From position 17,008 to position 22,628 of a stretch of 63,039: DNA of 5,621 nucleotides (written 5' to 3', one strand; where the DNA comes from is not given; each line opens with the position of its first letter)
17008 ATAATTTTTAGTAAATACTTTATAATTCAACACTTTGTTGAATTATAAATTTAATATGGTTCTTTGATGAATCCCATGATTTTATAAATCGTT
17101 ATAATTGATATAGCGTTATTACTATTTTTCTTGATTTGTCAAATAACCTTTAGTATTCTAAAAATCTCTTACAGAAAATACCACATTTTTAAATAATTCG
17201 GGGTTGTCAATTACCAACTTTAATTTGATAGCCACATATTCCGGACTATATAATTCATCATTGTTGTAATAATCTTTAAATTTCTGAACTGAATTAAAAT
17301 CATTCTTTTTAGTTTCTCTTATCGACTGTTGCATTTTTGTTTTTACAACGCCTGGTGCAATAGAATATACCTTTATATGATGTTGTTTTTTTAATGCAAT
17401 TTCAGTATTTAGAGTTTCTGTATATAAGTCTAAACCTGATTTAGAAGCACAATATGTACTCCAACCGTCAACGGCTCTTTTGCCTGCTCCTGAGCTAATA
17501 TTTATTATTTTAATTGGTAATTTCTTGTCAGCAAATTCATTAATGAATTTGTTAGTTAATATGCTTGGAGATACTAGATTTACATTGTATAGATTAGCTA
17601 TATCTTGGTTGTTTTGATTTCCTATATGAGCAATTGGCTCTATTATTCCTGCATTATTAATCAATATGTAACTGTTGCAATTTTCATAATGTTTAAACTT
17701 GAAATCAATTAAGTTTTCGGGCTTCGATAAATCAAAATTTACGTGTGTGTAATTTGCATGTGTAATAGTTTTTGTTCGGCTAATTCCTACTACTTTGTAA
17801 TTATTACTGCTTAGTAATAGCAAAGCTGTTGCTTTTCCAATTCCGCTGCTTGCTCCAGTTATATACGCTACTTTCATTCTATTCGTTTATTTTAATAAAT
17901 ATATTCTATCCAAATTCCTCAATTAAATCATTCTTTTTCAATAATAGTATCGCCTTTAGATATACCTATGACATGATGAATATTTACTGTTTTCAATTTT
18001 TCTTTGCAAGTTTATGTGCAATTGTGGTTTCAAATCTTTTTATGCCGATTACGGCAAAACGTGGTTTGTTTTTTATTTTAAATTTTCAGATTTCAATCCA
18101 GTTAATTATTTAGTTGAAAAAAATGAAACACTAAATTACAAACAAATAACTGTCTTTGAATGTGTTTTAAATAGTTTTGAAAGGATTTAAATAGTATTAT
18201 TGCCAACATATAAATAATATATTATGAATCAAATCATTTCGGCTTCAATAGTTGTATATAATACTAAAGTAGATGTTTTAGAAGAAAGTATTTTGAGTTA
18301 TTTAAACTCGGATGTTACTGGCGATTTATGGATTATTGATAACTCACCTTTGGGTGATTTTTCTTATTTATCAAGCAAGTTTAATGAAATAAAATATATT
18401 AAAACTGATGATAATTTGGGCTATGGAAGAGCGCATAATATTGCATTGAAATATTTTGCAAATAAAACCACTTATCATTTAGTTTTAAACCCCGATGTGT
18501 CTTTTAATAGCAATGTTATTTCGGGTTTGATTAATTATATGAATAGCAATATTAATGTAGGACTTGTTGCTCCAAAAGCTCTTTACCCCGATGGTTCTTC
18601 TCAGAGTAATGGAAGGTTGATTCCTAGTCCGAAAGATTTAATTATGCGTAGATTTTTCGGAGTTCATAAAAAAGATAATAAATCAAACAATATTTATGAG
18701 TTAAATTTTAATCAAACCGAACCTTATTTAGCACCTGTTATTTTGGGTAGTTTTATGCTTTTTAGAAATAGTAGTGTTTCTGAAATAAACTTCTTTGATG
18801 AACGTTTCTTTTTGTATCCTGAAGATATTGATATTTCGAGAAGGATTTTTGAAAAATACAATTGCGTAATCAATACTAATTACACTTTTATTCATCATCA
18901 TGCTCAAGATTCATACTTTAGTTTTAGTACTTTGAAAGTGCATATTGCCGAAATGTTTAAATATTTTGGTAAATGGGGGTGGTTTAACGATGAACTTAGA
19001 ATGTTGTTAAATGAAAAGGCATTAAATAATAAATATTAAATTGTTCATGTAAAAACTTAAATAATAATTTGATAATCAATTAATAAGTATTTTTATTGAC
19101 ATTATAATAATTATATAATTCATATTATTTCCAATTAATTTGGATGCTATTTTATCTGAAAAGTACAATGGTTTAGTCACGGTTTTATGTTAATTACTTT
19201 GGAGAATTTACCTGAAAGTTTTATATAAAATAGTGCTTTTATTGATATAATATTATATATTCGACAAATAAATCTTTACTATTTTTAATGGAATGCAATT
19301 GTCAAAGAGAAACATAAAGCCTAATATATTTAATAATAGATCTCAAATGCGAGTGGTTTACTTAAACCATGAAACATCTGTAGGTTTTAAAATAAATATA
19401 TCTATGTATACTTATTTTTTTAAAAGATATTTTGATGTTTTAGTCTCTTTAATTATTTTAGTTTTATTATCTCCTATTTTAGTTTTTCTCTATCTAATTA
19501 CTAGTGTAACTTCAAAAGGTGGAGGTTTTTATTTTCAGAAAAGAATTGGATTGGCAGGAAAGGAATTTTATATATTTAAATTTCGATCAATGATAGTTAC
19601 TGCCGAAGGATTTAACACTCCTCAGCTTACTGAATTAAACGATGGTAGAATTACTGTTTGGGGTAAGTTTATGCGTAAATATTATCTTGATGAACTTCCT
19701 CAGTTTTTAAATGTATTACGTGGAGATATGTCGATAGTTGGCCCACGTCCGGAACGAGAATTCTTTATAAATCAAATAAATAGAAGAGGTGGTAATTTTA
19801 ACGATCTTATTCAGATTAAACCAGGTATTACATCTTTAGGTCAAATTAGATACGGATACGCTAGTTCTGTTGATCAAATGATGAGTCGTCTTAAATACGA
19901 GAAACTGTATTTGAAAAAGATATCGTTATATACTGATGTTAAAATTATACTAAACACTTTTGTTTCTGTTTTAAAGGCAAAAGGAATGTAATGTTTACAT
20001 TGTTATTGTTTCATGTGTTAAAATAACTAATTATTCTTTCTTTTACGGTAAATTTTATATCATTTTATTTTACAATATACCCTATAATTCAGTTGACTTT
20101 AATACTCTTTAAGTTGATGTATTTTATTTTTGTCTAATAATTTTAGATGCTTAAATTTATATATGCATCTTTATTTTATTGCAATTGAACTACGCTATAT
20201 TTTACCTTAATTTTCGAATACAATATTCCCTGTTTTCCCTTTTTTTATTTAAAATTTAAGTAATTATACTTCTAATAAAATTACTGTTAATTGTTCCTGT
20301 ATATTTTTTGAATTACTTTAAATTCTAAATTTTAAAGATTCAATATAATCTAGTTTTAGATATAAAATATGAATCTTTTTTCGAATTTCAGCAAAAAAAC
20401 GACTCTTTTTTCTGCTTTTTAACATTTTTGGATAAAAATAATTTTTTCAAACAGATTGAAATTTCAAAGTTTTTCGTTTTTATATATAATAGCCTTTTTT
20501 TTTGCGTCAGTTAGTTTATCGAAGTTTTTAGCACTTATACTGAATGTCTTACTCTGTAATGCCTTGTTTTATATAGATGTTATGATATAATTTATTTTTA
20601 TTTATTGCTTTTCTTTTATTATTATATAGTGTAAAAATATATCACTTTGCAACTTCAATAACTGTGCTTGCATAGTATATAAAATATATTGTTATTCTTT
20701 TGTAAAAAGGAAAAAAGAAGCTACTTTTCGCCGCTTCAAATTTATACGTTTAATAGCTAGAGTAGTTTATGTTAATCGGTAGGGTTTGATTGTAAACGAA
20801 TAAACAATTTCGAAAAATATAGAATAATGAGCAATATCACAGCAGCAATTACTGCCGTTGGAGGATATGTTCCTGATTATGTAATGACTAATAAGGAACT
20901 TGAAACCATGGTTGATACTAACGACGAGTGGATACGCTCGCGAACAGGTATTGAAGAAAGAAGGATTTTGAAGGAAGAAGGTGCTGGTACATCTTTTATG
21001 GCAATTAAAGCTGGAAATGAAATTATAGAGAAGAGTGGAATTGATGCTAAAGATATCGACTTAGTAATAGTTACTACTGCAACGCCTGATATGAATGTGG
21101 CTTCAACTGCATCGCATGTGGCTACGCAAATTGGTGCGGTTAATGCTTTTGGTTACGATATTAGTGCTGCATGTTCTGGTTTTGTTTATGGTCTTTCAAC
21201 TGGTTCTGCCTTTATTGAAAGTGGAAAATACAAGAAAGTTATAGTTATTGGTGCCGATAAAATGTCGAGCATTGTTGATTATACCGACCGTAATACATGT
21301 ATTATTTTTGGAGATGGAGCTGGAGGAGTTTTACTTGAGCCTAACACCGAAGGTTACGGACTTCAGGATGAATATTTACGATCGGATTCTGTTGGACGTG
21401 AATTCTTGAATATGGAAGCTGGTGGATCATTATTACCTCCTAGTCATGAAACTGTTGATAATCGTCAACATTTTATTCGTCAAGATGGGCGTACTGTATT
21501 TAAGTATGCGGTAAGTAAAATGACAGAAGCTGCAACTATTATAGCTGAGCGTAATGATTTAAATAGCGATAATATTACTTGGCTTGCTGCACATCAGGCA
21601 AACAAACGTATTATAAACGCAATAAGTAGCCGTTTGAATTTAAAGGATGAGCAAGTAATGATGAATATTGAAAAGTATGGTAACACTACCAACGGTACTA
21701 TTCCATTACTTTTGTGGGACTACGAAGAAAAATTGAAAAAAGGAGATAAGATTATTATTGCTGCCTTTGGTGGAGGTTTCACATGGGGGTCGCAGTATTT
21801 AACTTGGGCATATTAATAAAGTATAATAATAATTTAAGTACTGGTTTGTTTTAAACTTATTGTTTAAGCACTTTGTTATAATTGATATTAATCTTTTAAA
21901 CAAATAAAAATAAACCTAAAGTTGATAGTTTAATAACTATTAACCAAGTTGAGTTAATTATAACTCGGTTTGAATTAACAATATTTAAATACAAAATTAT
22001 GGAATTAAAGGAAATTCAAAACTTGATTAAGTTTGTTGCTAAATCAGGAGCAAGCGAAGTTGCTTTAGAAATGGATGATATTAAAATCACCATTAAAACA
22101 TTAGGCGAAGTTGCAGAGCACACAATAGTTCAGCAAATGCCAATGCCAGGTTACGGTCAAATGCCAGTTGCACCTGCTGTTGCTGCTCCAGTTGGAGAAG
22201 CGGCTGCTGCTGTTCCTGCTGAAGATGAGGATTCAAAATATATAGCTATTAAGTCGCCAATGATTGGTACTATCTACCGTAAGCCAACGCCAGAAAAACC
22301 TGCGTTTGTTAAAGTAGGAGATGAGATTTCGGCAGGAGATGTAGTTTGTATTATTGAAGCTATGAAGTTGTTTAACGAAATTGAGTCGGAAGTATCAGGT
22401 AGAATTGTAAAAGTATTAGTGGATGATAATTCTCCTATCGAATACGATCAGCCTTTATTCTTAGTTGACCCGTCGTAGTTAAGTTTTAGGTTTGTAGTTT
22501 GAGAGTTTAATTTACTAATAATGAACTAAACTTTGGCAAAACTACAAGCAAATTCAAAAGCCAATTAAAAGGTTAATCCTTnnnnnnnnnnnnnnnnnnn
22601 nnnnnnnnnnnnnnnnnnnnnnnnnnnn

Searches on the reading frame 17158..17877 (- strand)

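Call 50: search_protein_families(library=pfam, proteins=[window:17158-17877:-], max_evalue=1e-10)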
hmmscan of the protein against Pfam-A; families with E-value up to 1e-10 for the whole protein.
window:17158-17877:- (239 aa): 2 families
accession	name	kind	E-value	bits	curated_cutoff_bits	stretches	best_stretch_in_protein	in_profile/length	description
PF00106.31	adh_short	-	2e-33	116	26.6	1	2-190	1-194/195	short chain dehydrogenase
PF13561.12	adh_short_C2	-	3.6e-16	59.9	27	1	8-192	1-190/236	Enoyl-(Acyl carrier protein) reductase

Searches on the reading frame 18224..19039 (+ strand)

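Call 18: search_protein_families(library=ncbifam, proteins=[window:18224-19039:+], max_evalue=0.00001)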
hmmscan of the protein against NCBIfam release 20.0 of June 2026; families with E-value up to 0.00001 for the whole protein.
window:18224-19039:+ (271 aa): 1 family
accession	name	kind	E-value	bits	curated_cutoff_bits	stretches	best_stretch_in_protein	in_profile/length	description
TIGR01556.1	rhamnosyltran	subfamily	1.1e-07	31.4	200.55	1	10-121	1-114/281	rhamnosyltransferase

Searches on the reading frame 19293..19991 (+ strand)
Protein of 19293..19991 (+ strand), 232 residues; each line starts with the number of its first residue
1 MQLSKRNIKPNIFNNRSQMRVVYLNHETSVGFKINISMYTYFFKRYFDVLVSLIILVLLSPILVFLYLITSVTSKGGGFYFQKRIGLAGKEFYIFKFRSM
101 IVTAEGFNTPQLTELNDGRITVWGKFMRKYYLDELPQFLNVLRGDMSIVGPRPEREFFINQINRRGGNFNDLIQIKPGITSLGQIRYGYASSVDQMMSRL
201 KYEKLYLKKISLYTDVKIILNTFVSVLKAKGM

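Call 18: search_protein_families(library=ncbifam, proteins=[window:19293-19991:+], max_evalue=0.00001)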
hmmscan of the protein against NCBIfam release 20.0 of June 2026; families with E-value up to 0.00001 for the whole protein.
window:19293-19991:+ (232 aa): 10 families
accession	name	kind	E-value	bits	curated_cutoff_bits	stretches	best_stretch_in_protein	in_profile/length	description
TIGR03025.1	EPS_sugtrans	subfamily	1.3e-69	235.6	295.55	1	34-231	248-443/445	exopolysaccharide biosynthesis polyprenyl glycosylphosphotransferase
TIGR03023.1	WcaJ_sugtrans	equivalog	2.8e-59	201.6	410.75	1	34-230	253-450/453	undecaprenyl-phosphate glucose phosphotransferase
TIGR03013.1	EpsB_2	subfamily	5.1e-58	197.2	393.35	1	31-231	244-441/443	TIGR03013 family XrtA/PEP-CTERM system glycosyltransferase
NF007518.0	PRK10124.1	equivalog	2.3e-41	142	684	1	36-223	266-454/464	undecaprenyl-phosphate glucose phosphotransferase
TIGR03022.1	WbaP_sugtrans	subfamily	2.4e-41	142.4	403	1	40-231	255-454/456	undecaprenyl-phosphate galactose phosphotransferase WbaP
NF052601.1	undeca_RfbP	equivalog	3e-40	138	330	1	27-227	29-236/244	undecaprenyl-phosphate galactose phosphotransferase family protein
NF041877.1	EPS_EpsZ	equivalog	2.9e-38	131.7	800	1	43-231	265-457/459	exopolysaccharide biosynthesis polyisoprenyl-phosphate hexose-1-phosphate transferase EpsZ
NF011751.0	PRK15204.1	equivalog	3.9e-31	108.2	907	1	40-231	276-474/476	undecaprenyl-phosphate galactose phosphotransferase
NF050817.1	PolSacchBiosHfsE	equivalog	1.3e-29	103.3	750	1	38-227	266-460/467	polysaccharide biosynthesis protein HfsE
NF045514.1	glycotran_HepC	equivalog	1.1e-26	93.5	140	1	20-153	93-211/220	heterocyst development glycosyltransferase HepC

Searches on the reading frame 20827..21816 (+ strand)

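Call 18: search_protein_families(library=ncbifam, proteins=[window:20827-21816:+], max_evalue=0.00001)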
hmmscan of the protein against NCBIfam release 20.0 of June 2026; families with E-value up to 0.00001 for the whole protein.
window:20827-21816:+ (329 aa): 18 families
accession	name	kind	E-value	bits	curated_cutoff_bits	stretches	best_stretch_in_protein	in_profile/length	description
NF006829.0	PRK09352.1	subfamily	3.3e-122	407.5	249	1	4-327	3-321/322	beta-ketoacyl-ACP synthase 3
TIGR00747.1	fabH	subfamily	1.1e-106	356.6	292.1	1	5-327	2-322/322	beta-ketoacyl-ACP synthase III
NF004623.0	PRK05963.1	equivalog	1.8e-66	224.7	437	1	4-323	4-324/328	beta-ketoacyl-ACP synthase III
NF005541.0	PRK07204.1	equivalog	1.4e-51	175.8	402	1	6-321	5-323/329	beta-ketoacyl-ACP synthase III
NF005308.0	PRK06840.1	equivalog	5.1e-46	157.2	315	1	5-327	4-335/339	3-oxoacyl-ACP synthase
NF005703.0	PRK07515.1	equivalog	1.8e-40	139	304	1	49-323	90-368/373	beta-ketoacyl-ACP synthase III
NF009519.0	PRK12880.1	equivalog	1.2e-34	120.2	436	1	7-326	9-337/353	beta-ketoacyl-ACP synthase III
NF006720.0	PRK09258.1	equivalog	9.2e-32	110.7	285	1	7-319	7-330/338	3-oxoacyl-ACP synthase III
NF003274.0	PRK04262.1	equivalog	1.2e-25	90.3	244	2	6-147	3-144/347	hydroxymethylglutaryl-CoA synthase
TIGR00748.1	HMG_CoA_syn_Arc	equivalog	9.2e-17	61.3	353.35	1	6-146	2-142/345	hydroxymethylglutaryl-CoA synthase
NF053539.1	resorcinol_DarB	exception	6e-12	45.4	550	1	210-313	251-361/377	dialkylresorcinol biosynthesis protein DarB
NF005293.2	PRK06816.1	subfamily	6.2e-11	42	450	0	207-312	247-361/378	StlD/DarB family beta-ketosynthase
NF040746.1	reduct_C_beta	equivalog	2.1e-08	33.1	450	1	59-143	195-284/477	glycine/sarcosine/betaine reductase complex component C subunit beta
NF004720.0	PRK06064.1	subfamily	4.6e-08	32.2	420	1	58-151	25-120/389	thiolase domain-containing protein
TIGR01835.1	HMG-CoA-S_prok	equivalog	5.2e-08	32.1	360.35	1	8-156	3-145/382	hydroxymethylglutaryl-CoA synthase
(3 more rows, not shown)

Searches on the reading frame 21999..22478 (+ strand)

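Call 18: search_protein_families(library=ncbifam, proteins=[window:21999-22478:+], max_evalue=0.00001)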
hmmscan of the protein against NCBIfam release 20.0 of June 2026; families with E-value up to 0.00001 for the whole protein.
window:21999-22478:+ (159 aa): 13 families
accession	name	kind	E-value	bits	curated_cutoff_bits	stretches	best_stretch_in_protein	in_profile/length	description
TIGR00531.1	BCCP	equivalog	1.2e-45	155.8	115.2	1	1-157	1-155/156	acetyl-CoA carboxylase biotin carboxyl carrier protein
NF005457.0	PRK07051.1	equivalog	2.8e-24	85.1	87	1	83-156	5-78/80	acetyl-CoA carboxylase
NF006761.0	PRK09282.1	domain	1.6e-19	69.8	402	1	16-157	462-590/591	pyruvate carboxylase subunit B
NF004173.0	PRK05641.1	equivalog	7.5e-11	42.8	199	1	16-153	22-149/153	putative acetyl-CoA carboxylase biotin carboxyl carrier protein subunit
NF010643.0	PRK14040.1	subfamily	3e-09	35.9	892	1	67-155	512-593/595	oxaloacetate decarboxylase subunit alpha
NF005117.0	PRK06549.1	equivalog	2.5e-08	34.6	159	1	48-149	28-122/130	acetyl-CoA carboxylase biotin carboxyl carrier protein subunit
NF009554.0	PRK12999.1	equivalog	2.3e-07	29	965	1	73-152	1071-1141/1147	pyruvate carboxylase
TIGR02712.1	urea_carbox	equivalog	6.7e-07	27.4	1303.85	1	76-155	1127-1199/1201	urea carboxylase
TIGR01108.1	oadA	equivalog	7.2e-07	28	756.5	1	67-151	505-580/582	sodium-extruding oxaloacetate decarboxylase subunit alpha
TIGR01235.1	pyruv_carbox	equivalog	7.8e-07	27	1114.45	1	75-151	1070-1137/1143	pyruvate carboxylase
NF047903.1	MmDecMmdC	equivalog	2.2e-06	28.1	200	1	58-145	45-120/132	methylmalonyl-CoA decarboxylase subunit gamma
TIGR01348.1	PDHac_trf_long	equivalog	7.3e-06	24.8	552.1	1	18-141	96-213/587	dihydrolipoyllysine-residue acetyltransferase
NF006079.0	PRK08225.1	equivalog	7.9e-06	25.8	95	0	103-143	16-56/70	acetyl-CoA carboxylase biotin carboxyl carrier protein subunit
